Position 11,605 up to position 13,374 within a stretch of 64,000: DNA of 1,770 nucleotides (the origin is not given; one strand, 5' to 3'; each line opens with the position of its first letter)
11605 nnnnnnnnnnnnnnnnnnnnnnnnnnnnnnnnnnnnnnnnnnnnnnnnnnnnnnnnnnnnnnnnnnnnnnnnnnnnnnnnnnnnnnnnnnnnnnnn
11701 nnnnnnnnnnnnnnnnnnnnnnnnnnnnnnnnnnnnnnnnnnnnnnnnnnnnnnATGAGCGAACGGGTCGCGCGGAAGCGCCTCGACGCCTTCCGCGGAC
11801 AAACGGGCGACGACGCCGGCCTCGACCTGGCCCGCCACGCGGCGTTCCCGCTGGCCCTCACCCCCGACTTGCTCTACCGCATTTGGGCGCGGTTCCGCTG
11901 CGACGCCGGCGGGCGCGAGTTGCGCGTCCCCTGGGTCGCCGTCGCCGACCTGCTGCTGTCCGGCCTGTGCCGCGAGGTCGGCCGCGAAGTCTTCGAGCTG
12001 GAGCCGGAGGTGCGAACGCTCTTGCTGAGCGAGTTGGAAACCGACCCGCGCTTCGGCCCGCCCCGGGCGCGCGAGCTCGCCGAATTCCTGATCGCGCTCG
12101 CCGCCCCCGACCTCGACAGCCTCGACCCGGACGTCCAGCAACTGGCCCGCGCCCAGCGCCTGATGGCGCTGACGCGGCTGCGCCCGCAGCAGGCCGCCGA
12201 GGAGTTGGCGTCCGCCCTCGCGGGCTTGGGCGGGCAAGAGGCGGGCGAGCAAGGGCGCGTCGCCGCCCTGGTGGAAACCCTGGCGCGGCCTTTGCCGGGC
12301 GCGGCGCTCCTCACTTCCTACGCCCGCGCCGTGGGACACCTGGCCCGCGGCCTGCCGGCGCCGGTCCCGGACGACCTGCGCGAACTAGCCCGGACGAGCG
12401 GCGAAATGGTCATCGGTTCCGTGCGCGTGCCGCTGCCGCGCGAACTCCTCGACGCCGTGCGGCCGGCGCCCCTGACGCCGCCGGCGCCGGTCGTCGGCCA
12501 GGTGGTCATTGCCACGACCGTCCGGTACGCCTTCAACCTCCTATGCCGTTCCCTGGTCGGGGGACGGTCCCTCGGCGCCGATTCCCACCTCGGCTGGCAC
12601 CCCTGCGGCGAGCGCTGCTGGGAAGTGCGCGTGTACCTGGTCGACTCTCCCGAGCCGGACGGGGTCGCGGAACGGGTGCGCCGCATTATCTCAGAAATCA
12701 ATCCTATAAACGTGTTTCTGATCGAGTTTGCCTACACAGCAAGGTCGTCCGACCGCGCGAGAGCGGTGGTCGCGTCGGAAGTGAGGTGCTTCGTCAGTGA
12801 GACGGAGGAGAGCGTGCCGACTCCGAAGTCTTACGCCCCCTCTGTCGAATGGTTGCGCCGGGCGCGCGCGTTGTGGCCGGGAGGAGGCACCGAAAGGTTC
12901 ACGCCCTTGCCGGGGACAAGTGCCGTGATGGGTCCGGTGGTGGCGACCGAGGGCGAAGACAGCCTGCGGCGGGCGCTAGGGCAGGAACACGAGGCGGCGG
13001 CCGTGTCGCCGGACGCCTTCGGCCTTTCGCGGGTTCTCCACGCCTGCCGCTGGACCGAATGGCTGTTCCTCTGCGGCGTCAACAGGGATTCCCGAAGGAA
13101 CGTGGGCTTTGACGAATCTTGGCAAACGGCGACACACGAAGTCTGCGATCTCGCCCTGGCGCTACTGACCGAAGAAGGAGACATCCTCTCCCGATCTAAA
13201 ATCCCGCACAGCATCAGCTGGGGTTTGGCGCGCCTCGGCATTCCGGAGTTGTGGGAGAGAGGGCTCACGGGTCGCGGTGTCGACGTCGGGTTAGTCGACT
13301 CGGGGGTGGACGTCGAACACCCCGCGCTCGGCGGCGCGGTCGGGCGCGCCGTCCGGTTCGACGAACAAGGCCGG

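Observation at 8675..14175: Four-gene MoxR AAA+ / vWA / subtilase operon with a degenerate-P-loop adaptor: candidate NTP-dependent conflict (defence) system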

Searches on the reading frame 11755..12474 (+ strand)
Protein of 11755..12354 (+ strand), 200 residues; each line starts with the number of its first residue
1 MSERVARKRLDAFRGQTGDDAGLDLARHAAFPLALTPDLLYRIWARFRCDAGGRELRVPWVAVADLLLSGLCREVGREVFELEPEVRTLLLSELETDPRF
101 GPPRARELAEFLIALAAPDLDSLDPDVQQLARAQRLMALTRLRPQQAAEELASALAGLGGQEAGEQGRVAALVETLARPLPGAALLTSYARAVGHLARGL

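Call 8: search_protein_families(library=pfam, proteins=[window:11755-12354:+], max_evalue=10)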
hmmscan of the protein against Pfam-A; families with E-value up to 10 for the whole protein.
window:11755-12354:+ (200 aa): 1 family
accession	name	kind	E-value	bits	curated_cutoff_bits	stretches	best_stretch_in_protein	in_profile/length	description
PF12279.13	DUF3619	-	0.043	14.7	22.2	1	117-186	14-84/130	Protein of unknown function (DUF3619)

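Call 22: find_related_loci(query=A1, collection=genome_contigs, flank=8000)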
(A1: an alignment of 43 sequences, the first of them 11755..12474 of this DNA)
Query A1 (240 aa) in genome_contigs; peptide patterns used: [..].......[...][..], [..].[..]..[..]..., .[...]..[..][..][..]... (x = any residue, [..] = any of these).
430 stretches matched a pattern; 351 encode a relative of the query (tblastn E <= 1e-3); the best 80 are kept; 80 distinct loci.
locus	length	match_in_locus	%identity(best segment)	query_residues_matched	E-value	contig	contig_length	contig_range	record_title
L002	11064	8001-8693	48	1-232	2e-63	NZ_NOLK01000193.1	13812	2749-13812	Nostoc sp. 'Peltigera membranacea cyanobiont' 232 scaffold193, whole genome shotgun sequence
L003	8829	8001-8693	45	1-232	3e-63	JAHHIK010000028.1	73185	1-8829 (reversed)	MAG: Tolypothrix carrinoi HA7290-LM1 JAESGF010000100.1, whole genome shotgun sequence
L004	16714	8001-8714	44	1-239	1e-61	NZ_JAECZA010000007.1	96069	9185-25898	Dendronalium phyllosphericum CENA369 scaffold7, whole genome shotgun sequence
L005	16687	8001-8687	45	1-231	3e-60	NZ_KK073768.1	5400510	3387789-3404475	[Scytonema hofmanni] UTEX 2349 Tol9009DRAFT_TPD.8, whole genome shotgun sequence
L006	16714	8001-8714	44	1-239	1e-59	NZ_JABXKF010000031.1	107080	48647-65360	MAG: Nostoc sp. LPT NODE_57_length_107080_cov_101.105, whole genome shotgun sequence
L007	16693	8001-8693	45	1-232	6e-60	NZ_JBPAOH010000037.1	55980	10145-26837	Tolypothrix sp. VBCCA 56010 strain VBCCA:56010 contig00037, whole genome shotgun sequence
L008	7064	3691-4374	44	1-228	1e-59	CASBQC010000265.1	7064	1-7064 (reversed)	MAG: uncultured cyanobacterium isolate PMM_0081 genome assembly, contig: PMM_0081_000000000265, whole genome shotgun seq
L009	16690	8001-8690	45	1-231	1e-59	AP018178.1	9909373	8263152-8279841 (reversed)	Calothrix sp. NIES-2100 DNA, nearly complete genome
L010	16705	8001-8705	44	1-235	2e-59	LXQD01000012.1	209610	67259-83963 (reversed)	Nostoc minutum NIES-26 scaffold11.1, whole genome shotgun sequence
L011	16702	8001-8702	44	1-235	3e-59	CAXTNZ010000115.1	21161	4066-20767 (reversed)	MAG TPA_asm: uncultured bacterium isolate public_SRR14722176_metawrap_bin.1 genome assembly, contig: public_SRR14722176_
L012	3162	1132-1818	46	1-231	6e-59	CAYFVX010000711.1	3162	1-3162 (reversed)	MAG TPA_asm: uncultured Chloroflexaceae bacterium isolate ERP107533_co1_152 genome assembly, contig: NODE_44554_length_3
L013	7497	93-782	45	1-231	6e-59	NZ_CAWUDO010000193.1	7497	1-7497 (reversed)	Nostoc sp. CCY 9925 isolate Nostoc CCY 9925 NODE_193_length_7497_cov_118.296157, whole genome shotgun sequence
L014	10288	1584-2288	46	1-236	1e-58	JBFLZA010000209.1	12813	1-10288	MAG: Cyanobacteriota bacterium isolate MAG099 MAG099_209, whole genome shotgun sequence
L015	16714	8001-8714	43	1-236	2e-58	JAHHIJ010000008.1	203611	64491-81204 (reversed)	MAG: Tolypothrix brevis GSE-NOS-MK-07-07A scaffold_41_c2, whole genome shotgun sequence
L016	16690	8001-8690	43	1-231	1e-58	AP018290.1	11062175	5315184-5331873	Calothrix sp. NIES-4105 DNA, nearly complete genome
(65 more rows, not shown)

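Call 62: predict_structure(alignment_id=A1)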
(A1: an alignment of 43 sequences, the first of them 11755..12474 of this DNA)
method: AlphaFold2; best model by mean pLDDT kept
length: 240 residues; sequences in the alignment: 43
mean_pLDDT: 93.8   pTM: 0.86
mean pLDDT of the five models: 93.8, 93.4, 92.6, 92.3, 91.3
residues with pLDDT >= 90: 213; 70-90: 25; 50-70: 2; < 50: 0
segments of 3 or more residues with pLDDT < 50: none
pLDDT, mean of each block of 10 residues (from residue 1): 95 94 97 97 97 96 96 95 96 97 97 98 94 96 95 91 91 89 89 93 91 93 93 80
secondary structure, 60 per line:
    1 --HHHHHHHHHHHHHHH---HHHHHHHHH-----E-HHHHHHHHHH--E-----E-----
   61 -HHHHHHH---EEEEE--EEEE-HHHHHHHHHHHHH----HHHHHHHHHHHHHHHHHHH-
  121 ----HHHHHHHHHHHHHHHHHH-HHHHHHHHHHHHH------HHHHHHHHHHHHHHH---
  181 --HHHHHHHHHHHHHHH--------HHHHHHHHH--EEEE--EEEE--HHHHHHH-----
elements in order: H3-17 H21-29 H37-46 H62-68 E72-76 E79-82 H84-96 H101-119 H125-142 H144-156 H163-177 H183-197 H206-214 E217-220 E223-226 H229-235

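Call 65: fold_search(model_id=the predicted structure, library=pdb)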
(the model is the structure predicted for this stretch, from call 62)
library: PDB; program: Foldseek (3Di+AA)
matches with E <= 10: 206; with E <= 0.001: 0
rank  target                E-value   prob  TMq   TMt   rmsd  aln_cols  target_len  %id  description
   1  9gm9_D                5.8e-01  0.16  0.23  0.18  20.2       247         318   13  MukBEF in a DNA capture state (released 2025-03-26)
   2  9gm7_C                6.3e-01  0.12  0.19  0.12  20.3       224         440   12  MukBEF in a nucleotide-bound state with open neck gate (monomer) (released 2025-03-26)
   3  3euh_A                6.3e-01  0.10  0.16  0.13  21.6       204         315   11  Crystal Structure of the MukE-MukF Complex (released 2009-01-20)
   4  7t8n_BBB              6.6e-01  0.66  0.26  0.46   8.6       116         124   18  Crystal structure of the PNAG binding module PgaA-TPR 220-359 (released 2022-08-03)
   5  3euh_B                6.6e-01  0.18  0.22  0.17  19.8       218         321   10  Crystal Structure of the MukE-MukF Complex (released 2009-01-20)
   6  1o1l_A                6.6e-01  0.13  0.21  0.19  15.8       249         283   18  Deoxy hemoglobin (A-GLY-C:V1M,L29W,H58Q; B,D:V1M) (released 2002-12-18)
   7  2va8_B                7.3e-01  0.14  0.18  0.08  15.8       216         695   11  DNA Repair Helicase Hel308 (released 2008-01-15)
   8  1o1j_A                7.7e-01  0.08  0.17  0.16  15.8       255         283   17  Deoxy hemoglobin (A-GLY-C:V1M,L29F,H58Q; B,D:V1M,L106W) (released 2002-12-18)
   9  1o1m_A                8.4e-01  0.11  0.19  0.18  15.6       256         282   18  Deoxy hemoglobin (A-GLYGLYGLY-C:V1M,L29F,H58Q B,D:V1M,V67W) (released 2002-12-18)
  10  2va8_A                9.7e-01  0.11  0.19  0.09  15.7       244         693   13  DNA Repair Helicase Hel308 (released 2008-01-15)
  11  8gzi                  1.0e+00  0.11  0.20  0.14  17.8       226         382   12  Crystal Structure of ApiI in complex with SAH (released 2023-09-27)
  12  7y3h                  1.0e+00  0.10  0.20  0.13  17.3       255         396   11  Crystal Structure of Diels-Alderase ApiI in complex with SAM and product (released 2023-06-14)
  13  3v6a                  1.1e+00  0.38  0.26  0.16  10.4       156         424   13  Helical repeat structure of apoptosis inhibitor 5 reveals protein-protein interaction modules (released 2012-02-22)
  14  3gs3                  1.1e+00  0.12  0.22  0.22  13.6       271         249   11  Structure of the N-terminal HEAT Domain of Symplekin from D. melanogaster (released 2009-07-14)
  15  1c7d_A                1.1e+00  0.12  0.23  0.20  15.3       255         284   18  DEOXY RHB1.2 (RECOMBINANT HEMOGLOBIN) (released 2000-06-30)
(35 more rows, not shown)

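Call 74: find_related_loci(query=A1, collection=metagenome_contigs, flank=8000)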
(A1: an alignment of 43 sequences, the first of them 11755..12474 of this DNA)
Query A1 (240 aa) in metagenome_contigs; peptide patterns used: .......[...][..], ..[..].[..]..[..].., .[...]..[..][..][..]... (x = any residue, [..] = any of these).
373 stretches matched a pattern; 245 encode a relative of the query (tblastn E <= 1e-3); the best 80 are kept; 80 distinct loci.
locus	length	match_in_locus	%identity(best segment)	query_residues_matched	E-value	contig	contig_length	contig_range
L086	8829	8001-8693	45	1-232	2e-63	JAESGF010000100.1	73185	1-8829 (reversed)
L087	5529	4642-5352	44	1-238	4e-62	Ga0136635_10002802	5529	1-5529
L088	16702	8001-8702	45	1-235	5e-62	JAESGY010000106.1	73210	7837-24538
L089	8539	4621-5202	51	5-199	3e-60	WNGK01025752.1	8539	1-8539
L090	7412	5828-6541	48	1-235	3e-59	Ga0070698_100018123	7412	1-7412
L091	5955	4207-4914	46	1-236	5e-59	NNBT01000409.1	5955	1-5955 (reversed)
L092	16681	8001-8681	45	3-231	6e-59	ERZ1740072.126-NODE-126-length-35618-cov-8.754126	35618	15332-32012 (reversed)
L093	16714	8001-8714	43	1-236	2e-58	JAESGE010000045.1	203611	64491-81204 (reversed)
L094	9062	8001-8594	49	1-199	6e-58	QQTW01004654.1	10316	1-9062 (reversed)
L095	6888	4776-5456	46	3-231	5e-58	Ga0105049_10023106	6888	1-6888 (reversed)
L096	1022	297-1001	45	1-236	1e-61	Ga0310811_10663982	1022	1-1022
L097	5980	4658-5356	46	1-232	4e-57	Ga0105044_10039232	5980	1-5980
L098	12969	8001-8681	45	5-231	7e-57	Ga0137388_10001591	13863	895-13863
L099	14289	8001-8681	44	1-228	8e-57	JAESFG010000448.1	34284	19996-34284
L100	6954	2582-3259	44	5-231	4e-57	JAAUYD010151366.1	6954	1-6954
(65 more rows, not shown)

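Call 75: find_related_loci(query=A1, collection=viral_contigs, flank=8000)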
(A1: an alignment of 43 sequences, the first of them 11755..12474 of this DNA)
Query A1 (240 aa) in viral_contigs; peptide patterns used: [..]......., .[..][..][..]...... (x = any residue, [..] = any of these).
37 stretches matched a pattern, but none encodes a relative of the query by tblastn (E <= 1e-3).

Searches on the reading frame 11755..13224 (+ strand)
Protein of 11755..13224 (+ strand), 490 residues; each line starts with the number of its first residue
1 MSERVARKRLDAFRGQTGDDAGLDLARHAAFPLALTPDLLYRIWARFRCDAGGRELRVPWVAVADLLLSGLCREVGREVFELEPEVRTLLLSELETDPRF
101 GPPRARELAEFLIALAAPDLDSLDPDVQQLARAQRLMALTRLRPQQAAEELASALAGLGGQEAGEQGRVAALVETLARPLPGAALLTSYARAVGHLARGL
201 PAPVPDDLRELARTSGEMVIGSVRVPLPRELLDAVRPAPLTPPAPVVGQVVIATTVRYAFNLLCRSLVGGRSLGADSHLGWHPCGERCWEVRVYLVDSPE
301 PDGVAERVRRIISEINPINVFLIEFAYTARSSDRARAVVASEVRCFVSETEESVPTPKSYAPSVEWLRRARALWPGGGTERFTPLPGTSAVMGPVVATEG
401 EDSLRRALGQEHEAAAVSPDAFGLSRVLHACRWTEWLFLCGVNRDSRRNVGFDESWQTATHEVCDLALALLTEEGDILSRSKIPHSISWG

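Call 16: find_homologous_proteins(query=window:11755-13224:+, max_evalue=0.001)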
Query window:11755-13224:+ (490 aa): 52 proteins with E <= 0.001 among 8000 candidates.
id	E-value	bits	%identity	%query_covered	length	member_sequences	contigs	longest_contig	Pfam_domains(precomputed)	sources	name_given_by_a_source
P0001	0.0e+0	1088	100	100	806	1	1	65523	PF00082.28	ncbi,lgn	-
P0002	1.7e-50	191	47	47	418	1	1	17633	-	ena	-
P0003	6.8e-50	189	46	47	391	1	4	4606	PF05419.18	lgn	-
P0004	8.0e-50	188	45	49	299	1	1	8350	-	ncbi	-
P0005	7.3e-49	185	45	47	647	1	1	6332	PF14317.13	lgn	-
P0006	8.4e-49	185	46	48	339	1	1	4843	PF00805.29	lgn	-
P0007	1.1e-48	185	47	43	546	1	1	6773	-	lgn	-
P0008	3.0e-48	183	46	46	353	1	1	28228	-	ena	-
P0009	6.8e-48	182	45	46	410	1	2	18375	-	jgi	jgi:hypothetical protein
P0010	1.1e-47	181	44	50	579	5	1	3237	PF13431.13,PF23914.2,PF13414.13,PF13176.13,PF13428.13,PF13374.13,PF14559.13,PF17874.8,PF00515.35,PF13424.13,PF13432.13,PF13181.13,PF07719.24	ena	-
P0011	2.0e-47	181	51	45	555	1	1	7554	PF13289.13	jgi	jgi:hypothetical protein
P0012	3.6e-47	180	46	45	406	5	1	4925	-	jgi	jgi:hypothetical protein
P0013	5.6e-47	179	45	49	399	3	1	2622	PF08239.18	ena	-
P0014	9.1e-47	178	45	47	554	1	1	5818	PF00498.32,PF16697.11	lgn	-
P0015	2.5e-46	177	43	47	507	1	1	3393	PF24883.3,PF14516.13,PF01637.25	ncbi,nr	ncbi:MAG: hypothetical protein HGA42_16630, partial [Nostocales cyanobacterium W4_Combined_metabat2_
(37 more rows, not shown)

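Call 17: find_encoding_contigs(protein=P0001, flank=10000, max_places=4)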
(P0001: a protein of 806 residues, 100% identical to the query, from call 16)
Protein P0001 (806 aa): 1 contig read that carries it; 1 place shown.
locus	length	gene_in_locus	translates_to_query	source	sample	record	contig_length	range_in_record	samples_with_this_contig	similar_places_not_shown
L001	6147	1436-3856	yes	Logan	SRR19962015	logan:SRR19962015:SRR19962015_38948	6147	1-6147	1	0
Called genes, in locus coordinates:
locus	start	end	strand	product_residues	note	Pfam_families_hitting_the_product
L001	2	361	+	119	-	?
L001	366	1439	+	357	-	PF05762:VWA_CoxE (weak)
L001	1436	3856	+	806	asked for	PF00082:Peptidase_S8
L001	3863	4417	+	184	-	PF03167:UDG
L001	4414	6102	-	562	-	PF06764:DUF1223 (weak)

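Call 31: find_encoding_contigs(protein=P0053, flank=10000, max_places=3)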
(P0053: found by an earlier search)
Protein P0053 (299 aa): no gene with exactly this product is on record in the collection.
